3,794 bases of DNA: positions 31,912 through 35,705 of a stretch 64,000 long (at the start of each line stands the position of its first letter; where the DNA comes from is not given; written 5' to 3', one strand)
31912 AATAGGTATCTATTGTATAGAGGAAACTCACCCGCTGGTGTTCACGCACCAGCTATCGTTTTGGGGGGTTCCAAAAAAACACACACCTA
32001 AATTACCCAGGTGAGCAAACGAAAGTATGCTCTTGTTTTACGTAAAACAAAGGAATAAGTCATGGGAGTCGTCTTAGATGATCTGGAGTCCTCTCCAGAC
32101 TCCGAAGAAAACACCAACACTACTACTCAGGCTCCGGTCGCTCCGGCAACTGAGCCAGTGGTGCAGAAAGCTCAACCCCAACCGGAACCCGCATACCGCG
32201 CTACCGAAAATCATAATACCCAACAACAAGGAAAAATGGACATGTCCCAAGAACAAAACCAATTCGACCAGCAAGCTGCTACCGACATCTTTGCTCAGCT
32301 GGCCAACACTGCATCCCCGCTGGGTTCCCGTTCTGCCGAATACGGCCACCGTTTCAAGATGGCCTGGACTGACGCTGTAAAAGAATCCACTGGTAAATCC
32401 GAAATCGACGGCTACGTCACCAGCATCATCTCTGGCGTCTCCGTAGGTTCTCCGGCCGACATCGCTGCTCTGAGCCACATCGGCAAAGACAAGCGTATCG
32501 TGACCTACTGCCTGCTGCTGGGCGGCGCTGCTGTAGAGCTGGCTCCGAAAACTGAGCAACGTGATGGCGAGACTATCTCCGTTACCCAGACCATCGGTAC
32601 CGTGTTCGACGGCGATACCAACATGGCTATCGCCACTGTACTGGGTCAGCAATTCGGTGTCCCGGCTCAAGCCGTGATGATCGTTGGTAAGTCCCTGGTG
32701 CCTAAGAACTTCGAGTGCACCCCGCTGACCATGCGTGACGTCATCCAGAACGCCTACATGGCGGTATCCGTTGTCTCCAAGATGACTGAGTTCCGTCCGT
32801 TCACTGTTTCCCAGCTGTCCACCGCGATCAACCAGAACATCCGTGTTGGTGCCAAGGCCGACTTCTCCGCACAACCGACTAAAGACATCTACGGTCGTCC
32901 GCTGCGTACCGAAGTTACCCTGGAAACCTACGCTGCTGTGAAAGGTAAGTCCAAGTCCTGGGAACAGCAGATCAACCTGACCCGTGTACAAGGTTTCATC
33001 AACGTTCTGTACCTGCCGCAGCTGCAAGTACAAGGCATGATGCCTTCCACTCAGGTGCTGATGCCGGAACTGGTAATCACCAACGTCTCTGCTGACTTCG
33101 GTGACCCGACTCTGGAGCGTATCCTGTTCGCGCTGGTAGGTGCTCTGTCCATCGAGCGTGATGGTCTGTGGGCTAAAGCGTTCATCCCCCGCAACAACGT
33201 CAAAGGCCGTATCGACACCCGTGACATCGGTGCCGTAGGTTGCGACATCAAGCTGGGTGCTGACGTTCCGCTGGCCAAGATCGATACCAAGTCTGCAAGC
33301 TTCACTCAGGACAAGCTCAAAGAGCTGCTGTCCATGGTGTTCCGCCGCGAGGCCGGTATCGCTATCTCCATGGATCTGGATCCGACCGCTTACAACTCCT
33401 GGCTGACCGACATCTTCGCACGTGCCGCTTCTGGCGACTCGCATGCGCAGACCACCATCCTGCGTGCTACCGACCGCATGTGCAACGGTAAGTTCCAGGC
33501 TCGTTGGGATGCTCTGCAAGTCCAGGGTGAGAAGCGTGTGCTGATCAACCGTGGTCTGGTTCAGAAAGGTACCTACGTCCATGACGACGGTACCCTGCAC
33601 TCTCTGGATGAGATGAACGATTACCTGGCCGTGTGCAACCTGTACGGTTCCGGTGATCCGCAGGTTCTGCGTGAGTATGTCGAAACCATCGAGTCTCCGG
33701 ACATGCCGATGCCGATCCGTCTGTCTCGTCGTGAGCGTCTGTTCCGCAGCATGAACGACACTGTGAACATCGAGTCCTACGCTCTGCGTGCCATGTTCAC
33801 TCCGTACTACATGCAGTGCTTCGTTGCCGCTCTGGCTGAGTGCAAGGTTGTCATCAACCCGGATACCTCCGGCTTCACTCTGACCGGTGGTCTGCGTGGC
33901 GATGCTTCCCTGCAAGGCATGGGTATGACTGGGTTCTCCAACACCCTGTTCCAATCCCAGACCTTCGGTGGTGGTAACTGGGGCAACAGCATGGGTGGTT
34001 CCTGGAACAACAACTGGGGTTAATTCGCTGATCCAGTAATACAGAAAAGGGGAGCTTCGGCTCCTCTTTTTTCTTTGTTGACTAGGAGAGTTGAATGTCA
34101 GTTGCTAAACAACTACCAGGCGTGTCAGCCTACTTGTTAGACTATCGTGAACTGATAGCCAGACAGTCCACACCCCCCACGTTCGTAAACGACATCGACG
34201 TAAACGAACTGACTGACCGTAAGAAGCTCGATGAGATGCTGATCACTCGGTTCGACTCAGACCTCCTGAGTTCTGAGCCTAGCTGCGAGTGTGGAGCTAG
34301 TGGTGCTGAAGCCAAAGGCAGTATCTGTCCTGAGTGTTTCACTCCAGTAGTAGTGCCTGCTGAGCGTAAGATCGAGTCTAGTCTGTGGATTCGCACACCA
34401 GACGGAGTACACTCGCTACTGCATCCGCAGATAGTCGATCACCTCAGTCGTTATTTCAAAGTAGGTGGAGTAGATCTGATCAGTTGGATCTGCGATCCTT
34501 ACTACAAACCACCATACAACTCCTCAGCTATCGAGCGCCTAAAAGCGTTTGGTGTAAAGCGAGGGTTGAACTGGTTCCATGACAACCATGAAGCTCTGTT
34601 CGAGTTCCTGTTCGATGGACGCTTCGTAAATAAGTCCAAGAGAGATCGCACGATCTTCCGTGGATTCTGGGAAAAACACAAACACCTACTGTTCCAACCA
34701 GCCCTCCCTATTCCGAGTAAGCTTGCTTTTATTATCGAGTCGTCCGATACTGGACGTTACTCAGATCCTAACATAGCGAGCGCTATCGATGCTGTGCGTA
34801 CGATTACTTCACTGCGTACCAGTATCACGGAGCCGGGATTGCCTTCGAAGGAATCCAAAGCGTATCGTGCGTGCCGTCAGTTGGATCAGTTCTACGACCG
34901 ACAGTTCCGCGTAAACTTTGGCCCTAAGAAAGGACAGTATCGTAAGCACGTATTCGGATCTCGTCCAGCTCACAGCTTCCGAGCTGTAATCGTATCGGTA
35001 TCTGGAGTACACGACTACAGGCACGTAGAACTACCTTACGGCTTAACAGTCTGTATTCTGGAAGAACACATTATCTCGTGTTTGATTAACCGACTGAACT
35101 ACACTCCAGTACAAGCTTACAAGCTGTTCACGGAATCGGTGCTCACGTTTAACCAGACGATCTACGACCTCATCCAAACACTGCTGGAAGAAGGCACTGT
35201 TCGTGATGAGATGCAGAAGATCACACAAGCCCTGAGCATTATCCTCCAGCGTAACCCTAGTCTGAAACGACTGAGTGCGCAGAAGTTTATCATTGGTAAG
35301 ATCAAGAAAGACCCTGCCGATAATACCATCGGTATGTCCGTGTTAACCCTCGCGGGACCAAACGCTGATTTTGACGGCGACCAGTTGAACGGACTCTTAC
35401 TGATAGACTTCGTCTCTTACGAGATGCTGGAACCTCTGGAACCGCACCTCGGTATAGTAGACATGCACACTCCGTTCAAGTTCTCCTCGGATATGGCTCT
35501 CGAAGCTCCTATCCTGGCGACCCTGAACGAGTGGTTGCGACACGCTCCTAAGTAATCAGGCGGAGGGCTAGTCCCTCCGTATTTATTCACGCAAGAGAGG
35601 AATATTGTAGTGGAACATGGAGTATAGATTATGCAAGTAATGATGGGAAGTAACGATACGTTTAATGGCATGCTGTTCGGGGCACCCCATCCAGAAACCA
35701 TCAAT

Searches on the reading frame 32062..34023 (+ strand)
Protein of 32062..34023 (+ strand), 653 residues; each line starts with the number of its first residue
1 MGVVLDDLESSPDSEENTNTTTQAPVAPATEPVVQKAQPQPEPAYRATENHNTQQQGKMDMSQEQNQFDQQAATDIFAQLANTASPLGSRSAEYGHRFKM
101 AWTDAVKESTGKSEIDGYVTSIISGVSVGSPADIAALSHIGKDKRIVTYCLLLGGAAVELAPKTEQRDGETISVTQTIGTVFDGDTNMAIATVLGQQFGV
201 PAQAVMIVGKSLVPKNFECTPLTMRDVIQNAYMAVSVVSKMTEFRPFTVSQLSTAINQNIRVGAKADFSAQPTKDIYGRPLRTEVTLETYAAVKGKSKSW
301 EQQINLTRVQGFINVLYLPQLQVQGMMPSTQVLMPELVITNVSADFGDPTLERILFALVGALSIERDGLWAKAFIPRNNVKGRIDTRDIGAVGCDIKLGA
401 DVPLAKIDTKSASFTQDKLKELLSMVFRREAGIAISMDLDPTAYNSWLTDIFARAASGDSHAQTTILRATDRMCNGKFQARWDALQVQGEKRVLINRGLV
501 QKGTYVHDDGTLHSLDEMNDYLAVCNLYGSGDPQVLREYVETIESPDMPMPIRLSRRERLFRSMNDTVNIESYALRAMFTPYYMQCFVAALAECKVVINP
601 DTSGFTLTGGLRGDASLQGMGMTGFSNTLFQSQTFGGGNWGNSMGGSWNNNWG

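Call 111: search_solved_structures(query=window:32062-34023:+, max_evalue=0.001)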
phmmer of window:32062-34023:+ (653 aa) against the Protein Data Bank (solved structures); distinct sequences matched with E-value up to 0.001: 4.
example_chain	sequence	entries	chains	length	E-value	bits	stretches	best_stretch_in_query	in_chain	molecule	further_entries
8fne_A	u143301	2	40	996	5.1e-21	78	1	169-604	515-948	Maltose/maltodextrin-binding periplasmic protein, PhuN | Maltose/maltodextrin-binding periplasmic protein, phiPA3 PhuN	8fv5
7sqq_A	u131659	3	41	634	1.1e-20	76.8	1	151-610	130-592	Chimallin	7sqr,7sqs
8igg_E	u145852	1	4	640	1.2e-20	76.8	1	151-610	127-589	Chimallin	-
7sqt_A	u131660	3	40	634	4.7e-14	55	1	265-649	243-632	Chimallin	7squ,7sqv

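Call 112: search_protein_families(library=pfam, proteins=[window:32062-34023:+], max_evalue=0.001)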
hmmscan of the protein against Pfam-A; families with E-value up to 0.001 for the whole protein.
window:32062-34023:+ (653 aa): 1 family
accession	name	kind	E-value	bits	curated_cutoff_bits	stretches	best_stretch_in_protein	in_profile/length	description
PF25677.1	Chimallin_Phikzvirus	-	9.9e-31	107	27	1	143-634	111-611/627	Phikzvirus chimallin family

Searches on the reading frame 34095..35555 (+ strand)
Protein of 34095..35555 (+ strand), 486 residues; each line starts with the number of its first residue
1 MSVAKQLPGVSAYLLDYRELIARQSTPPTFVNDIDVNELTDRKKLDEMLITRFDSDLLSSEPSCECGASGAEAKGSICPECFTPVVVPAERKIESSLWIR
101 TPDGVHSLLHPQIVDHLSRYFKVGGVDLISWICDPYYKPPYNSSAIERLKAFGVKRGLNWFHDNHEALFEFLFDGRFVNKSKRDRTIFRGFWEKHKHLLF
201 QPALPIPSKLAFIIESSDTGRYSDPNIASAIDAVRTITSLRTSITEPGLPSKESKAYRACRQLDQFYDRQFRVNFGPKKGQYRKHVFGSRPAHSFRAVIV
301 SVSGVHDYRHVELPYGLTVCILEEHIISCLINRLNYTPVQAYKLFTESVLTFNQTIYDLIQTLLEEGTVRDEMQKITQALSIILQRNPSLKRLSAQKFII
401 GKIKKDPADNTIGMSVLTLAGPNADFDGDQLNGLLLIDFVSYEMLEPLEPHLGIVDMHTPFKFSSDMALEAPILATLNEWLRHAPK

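Call 112: search_protein_families(library=pfam, proteins=[window:34095-35555:+], max_evalue=0.001)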
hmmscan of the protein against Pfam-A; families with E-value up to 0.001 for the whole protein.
window:34095-35555:+ (486 aa): 1 family
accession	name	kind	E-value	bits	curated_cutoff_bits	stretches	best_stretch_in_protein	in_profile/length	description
PF00623.25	RNA_pol_Rpb1_2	-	5.2e-06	27.2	25.3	1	374-432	93-147/166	RNA polymerase Rpb1, domain 2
